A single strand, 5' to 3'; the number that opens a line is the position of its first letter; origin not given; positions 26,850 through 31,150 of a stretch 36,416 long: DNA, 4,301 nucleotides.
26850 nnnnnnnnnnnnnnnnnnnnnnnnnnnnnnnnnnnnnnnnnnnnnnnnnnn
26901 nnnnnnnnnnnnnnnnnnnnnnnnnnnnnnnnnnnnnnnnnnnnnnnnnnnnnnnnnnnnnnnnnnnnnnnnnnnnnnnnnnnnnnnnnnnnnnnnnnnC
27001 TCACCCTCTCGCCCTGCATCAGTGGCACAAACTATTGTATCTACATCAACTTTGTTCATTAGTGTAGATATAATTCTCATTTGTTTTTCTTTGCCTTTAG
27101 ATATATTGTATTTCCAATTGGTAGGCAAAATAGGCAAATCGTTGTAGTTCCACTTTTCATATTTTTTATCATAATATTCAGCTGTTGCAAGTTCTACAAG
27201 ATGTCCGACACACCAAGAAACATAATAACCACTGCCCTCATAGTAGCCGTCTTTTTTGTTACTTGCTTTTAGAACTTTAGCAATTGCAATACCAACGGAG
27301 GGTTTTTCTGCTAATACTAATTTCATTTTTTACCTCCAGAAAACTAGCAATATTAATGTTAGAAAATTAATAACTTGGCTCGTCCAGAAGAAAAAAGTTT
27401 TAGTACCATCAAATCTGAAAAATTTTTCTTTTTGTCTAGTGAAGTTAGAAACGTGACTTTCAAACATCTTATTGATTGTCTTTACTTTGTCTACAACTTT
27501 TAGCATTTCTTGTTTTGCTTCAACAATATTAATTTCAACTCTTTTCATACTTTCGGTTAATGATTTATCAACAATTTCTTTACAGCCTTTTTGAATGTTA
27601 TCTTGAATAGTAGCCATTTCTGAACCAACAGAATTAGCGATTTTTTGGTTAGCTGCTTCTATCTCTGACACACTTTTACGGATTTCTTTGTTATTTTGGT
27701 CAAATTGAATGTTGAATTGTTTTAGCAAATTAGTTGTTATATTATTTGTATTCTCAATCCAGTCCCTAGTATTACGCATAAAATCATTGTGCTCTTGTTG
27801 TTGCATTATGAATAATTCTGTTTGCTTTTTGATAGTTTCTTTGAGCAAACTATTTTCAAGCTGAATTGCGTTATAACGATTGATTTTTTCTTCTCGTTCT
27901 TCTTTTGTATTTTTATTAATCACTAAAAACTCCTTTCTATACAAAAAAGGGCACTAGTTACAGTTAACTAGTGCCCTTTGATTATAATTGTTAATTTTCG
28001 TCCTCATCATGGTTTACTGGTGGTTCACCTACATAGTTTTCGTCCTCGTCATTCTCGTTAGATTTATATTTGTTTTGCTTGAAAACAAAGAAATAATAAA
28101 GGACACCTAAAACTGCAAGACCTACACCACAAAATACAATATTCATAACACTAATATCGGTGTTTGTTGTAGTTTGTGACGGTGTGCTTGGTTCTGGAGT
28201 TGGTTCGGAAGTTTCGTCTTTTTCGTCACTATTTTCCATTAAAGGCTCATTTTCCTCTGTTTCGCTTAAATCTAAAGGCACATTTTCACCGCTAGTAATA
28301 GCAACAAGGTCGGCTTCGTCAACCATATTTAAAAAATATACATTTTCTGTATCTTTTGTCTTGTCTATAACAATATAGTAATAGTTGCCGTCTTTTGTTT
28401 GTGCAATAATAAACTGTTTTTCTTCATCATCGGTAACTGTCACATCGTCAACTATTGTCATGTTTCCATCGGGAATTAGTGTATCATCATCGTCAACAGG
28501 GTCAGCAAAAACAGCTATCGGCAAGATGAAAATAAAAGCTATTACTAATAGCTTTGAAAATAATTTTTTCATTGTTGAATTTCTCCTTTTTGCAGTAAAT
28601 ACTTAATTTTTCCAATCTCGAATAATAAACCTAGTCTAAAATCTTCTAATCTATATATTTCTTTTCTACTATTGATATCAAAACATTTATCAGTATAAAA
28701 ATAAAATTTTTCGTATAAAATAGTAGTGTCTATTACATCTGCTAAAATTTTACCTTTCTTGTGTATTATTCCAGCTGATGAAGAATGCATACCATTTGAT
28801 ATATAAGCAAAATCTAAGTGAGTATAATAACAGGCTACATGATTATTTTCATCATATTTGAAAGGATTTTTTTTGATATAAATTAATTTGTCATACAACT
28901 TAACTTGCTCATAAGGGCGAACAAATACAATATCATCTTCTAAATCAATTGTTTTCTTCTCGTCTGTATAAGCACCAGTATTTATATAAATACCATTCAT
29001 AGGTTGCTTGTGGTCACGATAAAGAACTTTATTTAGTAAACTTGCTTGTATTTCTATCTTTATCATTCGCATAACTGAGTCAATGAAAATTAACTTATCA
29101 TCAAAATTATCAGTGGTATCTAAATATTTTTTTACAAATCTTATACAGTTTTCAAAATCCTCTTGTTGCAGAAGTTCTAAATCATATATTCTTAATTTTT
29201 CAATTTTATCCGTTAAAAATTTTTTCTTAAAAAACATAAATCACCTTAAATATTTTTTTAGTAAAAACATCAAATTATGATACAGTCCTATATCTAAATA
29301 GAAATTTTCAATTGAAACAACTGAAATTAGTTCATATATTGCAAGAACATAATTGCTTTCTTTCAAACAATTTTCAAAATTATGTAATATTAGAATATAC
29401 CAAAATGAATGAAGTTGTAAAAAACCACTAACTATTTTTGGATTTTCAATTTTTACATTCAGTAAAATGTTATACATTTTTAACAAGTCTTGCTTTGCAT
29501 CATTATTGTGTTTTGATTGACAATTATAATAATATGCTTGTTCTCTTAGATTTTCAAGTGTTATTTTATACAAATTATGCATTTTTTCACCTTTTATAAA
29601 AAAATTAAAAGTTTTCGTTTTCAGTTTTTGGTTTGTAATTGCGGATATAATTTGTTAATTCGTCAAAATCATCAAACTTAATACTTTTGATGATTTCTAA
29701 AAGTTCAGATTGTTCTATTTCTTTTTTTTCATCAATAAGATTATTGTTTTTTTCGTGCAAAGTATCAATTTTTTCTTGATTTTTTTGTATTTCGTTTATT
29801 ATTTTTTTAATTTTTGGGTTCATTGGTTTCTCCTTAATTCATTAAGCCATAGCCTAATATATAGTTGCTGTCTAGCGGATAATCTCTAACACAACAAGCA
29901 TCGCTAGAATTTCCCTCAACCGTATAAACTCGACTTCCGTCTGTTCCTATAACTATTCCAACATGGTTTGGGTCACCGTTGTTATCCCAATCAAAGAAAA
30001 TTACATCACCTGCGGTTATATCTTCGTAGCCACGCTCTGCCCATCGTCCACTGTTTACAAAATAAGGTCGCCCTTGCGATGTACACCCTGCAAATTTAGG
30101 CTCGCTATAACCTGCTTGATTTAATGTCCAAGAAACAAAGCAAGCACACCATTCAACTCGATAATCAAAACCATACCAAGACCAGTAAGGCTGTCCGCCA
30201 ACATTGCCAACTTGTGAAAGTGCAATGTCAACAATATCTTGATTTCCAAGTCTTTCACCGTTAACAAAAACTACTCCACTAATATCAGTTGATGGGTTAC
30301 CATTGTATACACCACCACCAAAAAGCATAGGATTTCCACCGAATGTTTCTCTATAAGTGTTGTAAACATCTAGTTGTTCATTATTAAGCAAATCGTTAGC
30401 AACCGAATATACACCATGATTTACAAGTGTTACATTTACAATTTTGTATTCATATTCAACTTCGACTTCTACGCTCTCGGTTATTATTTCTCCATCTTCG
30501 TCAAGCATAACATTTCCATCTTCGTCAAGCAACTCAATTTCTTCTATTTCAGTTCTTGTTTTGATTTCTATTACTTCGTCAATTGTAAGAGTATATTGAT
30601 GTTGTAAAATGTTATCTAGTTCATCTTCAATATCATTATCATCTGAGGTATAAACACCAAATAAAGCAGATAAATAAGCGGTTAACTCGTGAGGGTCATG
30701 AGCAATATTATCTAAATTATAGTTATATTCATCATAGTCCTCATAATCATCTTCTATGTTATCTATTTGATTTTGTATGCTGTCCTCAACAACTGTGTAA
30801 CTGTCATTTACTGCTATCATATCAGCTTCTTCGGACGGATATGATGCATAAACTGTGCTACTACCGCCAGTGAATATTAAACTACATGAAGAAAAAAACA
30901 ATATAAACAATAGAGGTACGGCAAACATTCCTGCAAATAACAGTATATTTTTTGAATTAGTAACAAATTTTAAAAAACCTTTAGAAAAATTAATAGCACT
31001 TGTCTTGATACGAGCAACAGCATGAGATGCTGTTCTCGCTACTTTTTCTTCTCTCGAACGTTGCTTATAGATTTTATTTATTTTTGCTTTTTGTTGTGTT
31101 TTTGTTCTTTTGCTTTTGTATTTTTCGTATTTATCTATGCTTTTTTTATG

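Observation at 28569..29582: Cassette A of the duplicated two-gene module, translationally spliced into the T4SS operon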

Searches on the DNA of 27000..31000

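Call 106: search_rna_families(source=window, start=27000, end=31000, threshold=gathering)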
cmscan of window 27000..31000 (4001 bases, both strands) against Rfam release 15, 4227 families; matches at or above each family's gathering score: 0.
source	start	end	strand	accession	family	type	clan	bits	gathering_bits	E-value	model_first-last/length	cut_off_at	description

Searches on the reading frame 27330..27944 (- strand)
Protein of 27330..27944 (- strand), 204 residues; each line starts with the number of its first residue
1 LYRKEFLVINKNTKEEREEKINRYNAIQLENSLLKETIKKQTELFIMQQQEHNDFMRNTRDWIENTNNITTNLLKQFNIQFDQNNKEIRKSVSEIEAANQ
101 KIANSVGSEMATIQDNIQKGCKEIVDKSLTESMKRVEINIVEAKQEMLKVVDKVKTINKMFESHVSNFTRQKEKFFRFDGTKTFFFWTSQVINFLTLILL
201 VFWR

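Call 6: search_protein_families(library=pfam, proteins=[window:27330-27944:-], max_evalue=0.1)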
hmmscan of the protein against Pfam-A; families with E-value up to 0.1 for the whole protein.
window:27330-27944:- (204 aa): 4 families
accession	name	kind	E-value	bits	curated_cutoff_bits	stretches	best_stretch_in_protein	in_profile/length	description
PF17279.8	DUF5344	-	0.041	14.8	27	0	131-168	23-59/87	Family of unknown function (DUF5344)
PF10123.14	Mu-like_Pro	-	0.057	13.4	25.2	1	54-151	152-235/330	Mu-like prophage I protein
PF01544.23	CorA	-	0.074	12.8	27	1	21-201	88-243/292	CorA-like Mg2+ transporter protein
PF00815.25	Histidinol_dh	-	0.083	12.3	27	0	49-134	5-96/411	Histidinol dehydrogenase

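Call 7: search_protein_families(library=ncbifam, proteins=[window:27330-27944:-], max_evalue=0.1)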
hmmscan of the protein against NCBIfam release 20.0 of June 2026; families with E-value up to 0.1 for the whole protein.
window:27330-27944:- (204 aa): 2 families
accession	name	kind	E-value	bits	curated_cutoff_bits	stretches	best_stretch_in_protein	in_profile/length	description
NF041381.1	XopAC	subfamily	0.039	12.7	450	1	16-123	250-369/451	XopAC/AvrAC family type III secretion system effector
NF008070.2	PRK10807.1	equivalog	0.046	12.4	525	1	24-164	330-465/542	intermembrane transport protein PqiB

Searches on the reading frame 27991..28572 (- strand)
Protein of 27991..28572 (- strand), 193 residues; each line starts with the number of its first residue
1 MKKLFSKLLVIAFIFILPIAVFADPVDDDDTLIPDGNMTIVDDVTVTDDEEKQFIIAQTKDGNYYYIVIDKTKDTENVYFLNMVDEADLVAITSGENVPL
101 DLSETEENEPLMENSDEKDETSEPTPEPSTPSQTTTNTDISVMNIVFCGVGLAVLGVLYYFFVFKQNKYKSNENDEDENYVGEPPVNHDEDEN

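Call 6: search_protein_families(library=pfam, proteins=[window:27991-28572:-], max_evalue=0.1)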
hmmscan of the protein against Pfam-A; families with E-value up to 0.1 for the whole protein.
window:27991-28572:- (193 aa): 5 families
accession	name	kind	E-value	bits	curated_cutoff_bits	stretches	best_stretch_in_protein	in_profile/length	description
PF14283.11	CD1107-like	-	1.8e-26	93.4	26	1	32-168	2-157/158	Mobile element protein CD1107-like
PF06024.17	Orf78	-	0.00015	22.4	29.4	1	97-175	16-98/101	Orf78 (ac78)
PF14568.11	SUKH_6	-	0.042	14.8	27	1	50-81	69-100/119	SMI1-KNR4 cell-wall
PF06365.17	CD34_antigen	-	0.042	14.3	26.3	0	142-183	107-148/204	CD34/Podocalyxin family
PF18656.6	DUF5633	-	0.05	13.9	23.6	1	52-66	24-38/41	Family of unknown function (DUF5633)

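Call 7: search_protein_families(library=ncbifam, proteins=[window:27991-28572:-], max_evalue=0.1)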
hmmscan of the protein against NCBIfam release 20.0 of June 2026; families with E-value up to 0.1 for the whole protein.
window:27991-28572:- (193 aa): 3 families
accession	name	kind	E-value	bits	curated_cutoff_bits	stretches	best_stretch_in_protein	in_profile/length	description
NF041554.1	SA1362_fam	subfamily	0.022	14.9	42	1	136-170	22-56/70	SA1362 family protein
NF046016.1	LMxysn_1693_fam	subfamily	0.034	14.2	70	0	1-84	1-79/150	LMxysn_1693 family intestinal colonization protein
NF053819.1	EF0750_LPXTG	subfamily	0.048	14.2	47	0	113-167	50-104/105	EF2685/EF0750 family sortase-dependent surface protein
